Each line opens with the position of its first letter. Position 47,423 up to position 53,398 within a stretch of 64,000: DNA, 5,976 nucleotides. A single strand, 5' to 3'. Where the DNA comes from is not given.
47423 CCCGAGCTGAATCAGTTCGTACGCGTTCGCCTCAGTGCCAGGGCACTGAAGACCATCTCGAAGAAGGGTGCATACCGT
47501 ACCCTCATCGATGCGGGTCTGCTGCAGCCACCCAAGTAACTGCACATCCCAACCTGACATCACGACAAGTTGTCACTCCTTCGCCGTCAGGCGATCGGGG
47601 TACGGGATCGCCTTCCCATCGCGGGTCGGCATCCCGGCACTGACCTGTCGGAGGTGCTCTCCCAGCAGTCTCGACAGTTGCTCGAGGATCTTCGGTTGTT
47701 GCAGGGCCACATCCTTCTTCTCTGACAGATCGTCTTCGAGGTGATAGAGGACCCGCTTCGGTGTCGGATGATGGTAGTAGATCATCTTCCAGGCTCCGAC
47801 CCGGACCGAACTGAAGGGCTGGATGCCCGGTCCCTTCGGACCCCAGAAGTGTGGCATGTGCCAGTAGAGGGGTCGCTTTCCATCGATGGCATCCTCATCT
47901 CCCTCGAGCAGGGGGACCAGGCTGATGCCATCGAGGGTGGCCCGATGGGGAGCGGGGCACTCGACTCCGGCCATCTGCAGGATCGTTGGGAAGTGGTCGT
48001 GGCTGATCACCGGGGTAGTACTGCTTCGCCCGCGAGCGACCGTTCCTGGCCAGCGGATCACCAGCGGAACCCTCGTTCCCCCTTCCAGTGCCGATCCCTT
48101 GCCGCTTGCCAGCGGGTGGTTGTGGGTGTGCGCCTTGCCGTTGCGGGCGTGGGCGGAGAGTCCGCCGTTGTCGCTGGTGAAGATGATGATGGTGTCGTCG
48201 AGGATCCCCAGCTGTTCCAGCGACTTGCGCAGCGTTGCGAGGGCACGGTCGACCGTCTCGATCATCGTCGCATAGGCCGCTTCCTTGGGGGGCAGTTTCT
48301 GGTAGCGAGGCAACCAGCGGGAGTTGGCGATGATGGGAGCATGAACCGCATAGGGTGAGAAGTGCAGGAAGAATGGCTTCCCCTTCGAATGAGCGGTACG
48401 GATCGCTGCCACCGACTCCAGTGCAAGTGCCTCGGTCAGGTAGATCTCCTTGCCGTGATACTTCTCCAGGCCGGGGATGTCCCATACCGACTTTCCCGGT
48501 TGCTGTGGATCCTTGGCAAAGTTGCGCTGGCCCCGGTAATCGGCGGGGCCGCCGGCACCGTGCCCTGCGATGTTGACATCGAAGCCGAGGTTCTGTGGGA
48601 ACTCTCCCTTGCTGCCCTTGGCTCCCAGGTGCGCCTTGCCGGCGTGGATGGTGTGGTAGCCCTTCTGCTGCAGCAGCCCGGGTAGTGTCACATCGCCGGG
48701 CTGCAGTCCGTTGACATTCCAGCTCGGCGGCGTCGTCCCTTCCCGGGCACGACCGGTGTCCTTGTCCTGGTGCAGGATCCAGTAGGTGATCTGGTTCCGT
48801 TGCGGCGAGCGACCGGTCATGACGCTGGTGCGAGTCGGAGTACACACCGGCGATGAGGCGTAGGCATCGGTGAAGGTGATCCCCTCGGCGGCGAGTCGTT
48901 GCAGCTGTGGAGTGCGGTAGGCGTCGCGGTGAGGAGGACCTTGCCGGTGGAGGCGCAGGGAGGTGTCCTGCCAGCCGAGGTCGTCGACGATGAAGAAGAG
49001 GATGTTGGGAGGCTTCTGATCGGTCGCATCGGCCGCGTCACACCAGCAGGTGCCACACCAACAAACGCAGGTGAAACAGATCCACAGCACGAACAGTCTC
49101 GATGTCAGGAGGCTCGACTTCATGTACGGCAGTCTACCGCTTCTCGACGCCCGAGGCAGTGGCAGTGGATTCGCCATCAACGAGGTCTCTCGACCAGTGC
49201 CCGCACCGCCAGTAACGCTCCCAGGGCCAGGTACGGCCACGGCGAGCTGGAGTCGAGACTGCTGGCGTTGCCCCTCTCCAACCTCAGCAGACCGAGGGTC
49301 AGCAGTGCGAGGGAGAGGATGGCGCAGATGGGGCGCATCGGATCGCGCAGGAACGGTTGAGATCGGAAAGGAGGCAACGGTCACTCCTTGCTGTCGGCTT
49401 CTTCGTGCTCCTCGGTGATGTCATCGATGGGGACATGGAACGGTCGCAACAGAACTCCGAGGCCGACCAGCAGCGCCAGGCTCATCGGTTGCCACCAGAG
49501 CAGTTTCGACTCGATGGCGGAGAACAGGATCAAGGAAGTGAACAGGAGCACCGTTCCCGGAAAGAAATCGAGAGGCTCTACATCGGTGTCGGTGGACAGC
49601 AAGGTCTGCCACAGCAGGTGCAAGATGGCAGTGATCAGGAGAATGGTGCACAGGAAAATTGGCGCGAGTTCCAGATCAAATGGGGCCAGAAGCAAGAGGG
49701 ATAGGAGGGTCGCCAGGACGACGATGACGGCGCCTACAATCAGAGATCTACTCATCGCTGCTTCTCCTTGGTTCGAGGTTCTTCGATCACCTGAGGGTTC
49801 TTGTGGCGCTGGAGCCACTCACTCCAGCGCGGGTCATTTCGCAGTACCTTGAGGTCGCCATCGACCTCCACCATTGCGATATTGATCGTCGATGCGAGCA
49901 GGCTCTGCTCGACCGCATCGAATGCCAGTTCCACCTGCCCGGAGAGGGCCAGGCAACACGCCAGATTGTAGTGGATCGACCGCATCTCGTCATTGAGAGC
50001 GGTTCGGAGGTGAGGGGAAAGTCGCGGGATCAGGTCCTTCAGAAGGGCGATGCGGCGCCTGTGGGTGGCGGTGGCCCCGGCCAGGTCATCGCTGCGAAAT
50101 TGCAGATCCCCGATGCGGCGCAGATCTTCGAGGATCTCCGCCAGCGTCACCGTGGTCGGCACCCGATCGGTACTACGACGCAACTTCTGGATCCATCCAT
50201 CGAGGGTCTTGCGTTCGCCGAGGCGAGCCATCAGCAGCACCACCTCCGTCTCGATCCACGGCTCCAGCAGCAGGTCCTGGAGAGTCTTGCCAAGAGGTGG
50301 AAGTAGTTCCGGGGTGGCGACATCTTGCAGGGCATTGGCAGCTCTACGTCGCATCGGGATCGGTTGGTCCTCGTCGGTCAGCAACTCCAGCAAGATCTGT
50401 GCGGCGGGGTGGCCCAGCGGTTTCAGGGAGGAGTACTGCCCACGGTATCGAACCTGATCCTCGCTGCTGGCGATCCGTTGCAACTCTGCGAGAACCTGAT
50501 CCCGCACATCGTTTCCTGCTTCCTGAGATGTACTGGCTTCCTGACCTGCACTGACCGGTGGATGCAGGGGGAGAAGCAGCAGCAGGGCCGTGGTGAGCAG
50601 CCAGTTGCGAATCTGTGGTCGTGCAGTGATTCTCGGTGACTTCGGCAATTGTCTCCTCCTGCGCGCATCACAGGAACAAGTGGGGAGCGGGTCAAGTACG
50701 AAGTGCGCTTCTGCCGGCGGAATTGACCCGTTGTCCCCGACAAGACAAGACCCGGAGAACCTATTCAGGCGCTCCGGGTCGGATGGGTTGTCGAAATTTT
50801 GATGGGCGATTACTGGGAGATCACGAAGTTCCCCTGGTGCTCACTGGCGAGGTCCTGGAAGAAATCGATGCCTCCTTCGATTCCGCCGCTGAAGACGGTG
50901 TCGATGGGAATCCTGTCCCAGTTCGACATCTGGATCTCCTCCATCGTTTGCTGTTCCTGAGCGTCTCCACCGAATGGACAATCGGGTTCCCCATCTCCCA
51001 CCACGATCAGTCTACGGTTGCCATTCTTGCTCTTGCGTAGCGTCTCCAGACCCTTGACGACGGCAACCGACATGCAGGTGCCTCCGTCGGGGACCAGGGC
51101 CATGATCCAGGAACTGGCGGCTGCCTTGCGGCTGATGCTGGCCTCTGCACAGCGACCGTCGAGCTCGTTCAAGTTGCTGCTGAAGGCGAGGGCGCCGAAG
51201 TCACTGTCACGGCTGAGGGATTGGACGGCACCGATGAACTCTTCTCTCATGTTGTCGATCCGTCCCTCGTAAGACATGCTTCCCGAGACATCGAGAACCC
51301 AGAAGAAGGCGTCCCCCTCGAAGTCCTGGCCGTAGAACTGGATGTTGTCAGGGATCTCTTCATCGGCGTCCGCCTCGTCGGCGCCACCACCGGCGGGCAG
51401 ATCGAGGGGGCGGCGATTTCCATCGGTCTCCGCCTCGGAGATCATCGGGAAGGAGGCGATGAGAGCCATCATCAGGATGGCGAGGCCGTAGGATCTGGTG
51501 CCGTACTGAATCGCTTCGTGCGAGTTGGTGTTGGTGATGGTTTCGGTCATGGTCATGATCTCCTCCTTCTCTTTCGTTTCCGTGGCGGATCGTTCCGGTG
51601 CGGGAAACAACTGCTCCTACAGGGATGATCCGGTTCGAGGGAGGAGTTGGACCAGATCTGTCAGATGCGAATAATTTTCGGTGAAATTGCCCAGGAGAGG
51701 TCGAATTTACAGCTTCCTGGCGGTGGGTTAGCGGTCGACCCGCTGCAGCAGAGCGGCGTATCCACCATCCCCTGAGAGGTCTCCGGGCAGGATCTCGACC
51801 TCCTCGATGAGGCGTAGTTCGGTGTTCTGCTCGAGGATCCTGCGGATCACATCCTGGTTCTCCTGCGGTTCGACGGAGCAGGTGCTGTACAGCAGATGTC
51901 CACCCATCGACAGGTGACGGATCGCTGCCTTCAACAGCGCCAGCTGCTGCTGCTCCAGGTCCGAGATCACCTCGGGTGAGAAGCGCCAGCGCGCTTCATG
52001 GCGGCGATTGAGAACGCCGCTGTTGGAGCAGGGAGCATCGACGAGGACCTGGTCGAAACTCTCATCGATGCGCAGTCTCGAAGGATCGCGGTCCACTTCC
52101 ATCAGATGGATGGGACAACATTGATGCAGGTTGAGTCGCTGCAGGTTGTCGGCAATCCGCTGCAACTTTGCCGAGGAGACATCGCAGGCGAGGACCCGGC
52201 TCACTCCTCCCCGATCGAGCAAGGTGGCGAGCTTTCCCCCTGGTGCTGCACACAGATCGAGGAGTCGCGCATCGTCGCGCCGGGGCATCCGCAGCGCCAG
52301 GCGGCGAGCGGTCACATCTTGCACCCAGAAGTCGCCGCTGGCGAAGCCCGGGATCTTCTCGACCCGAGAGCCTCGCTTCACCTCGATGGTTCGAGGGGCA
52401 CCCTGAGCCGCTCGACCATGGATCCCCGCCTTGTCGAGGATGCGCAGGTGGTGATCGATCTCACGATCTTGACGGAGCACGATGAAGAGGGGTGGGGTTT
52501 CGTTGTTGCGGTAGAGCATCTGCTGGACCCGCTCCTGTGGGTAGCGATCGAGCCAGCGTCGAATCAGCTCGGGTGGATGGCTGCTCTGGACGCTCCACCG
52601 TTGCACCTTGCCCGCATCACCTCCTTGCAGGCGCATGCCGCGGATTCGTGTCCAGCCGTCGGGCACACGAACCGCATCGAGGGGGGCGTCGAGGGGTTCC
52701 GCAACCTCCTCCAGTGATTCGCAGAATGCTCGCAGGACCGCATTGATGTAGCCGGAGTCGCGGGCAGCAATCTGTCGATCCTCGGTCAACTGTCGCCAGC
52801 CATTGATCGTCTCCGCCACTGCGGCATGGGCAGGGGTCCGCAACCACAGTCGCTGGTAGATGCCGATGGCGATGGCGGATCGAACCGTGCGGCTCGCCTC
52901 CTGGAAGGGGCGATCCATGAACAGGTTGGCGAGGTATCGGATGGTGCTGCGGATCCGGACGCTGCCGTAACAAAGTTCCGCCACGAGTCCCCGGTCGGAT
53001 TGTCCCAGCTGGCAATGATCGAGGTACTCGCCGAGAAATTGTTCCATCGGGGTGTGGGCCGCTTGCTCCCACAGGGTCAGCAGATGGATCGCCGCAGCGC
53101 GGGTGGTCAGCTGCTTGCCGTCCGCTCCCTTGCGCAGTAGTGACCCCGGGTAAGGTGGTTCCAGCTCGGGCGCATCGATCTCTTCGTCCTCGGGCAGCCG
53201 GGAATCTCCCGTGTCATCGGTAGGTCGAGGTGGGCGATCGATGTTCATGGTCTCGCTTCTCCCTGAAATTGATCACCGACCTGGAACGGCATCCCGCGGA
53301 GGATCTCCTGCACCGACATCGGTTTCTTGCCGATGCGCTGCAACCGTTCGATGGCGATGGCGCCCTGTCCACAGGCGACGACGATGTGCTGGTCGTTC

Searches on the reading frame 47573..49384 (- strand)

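Call 50: search_protein_families(library=pfam, proteins=[window:47573-49384:-], max_evalue=0.00001)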
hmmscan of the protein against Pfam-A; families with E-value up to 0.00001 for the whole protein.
window:47573-49384:- (603 aa): 3 families
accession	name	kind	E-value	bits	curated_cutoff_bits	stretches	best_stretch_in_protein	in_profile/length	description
PF00884.28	Sulfatase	-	1.8e-50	172.4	25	1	126-474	1-301/301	Sulfatase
PF16347.10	SGSH_C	-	1.2e-14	55.2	29.3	1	434-579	13-149/154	N-sulphoglucosamine sulphohydrolase, C-terminal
PF01663.27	Phosphodiest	-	2.8e-09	37.5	23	0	366-432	179-244/342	Type I phosphodiesterase / nucleotide pyrophosphatase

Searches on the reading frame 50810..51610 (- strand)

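Call 50: search_protein_families(library=pfam, proteins=[window:50810-51610:-], max_evalue=0.00001)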
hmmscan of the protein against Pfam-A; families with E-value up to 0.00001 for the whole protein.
window:50810-51610:- (266 aa): 1 family
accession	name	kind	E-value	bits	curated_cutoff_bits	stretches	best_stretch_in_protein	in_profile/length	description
PF13519.12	VWA_2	-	5.1e-06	27.5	27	0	105-208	4-107/107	von Willebrand factor type A domain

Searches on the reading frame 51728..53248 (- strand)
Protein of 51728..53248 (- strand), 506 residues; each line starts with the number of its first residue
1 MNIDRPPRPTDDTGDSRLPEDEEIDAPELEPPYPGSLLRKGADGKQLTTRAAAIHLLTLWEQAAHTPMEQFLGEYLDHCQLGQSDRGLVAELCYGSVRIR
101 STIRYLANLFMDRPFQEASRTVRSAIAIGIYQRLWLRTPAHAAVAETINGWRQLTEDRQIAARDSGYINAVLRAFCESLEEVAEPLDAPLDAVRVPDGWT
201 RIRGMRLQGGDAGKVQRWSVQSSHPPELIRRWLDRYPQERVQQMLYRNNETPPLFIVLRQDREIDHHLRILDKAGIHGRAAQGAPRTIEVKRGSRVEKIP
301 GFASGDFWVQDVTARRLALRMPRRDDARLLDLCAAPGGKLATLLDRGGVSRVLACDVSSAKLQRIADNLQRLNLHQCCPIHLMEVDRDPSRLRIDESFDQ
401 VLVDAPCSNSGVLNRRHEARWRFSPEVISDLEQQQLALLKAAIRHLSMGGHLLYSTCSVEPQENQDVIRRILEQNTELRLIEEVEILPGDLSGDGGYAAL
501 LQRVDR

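Call 50: search_protein_families(library=pfam, proteins=[window:51728-53248:-], max_evalue=0.00001)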
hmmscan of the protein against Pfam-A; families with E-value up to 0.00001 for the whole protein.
window:51728-53248:- (506 aa): 4 families
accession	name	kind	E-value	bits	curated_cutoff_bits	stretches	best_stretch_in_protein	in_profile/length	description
PF01189.24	Methyltr_RsmB-F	-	2.1e-42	145.5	27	1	324-482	7-164/199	16S rRNA methyltransferase RsmB/F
PF01029.23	NusB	-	1.6e-16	61.4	23.1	1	49-175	3-131/133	NusB family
PF01728.25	FtsJ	-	1.3e-07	32.2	24.1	1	326-473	22-153/181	FtsJ-like methyltransferase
PF22458.1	RsmF-B_ferredox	-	2.1e-06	28.2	27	1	224-296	1-73/74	Methyltr_RsmF/B-like, ferredoxin-like domain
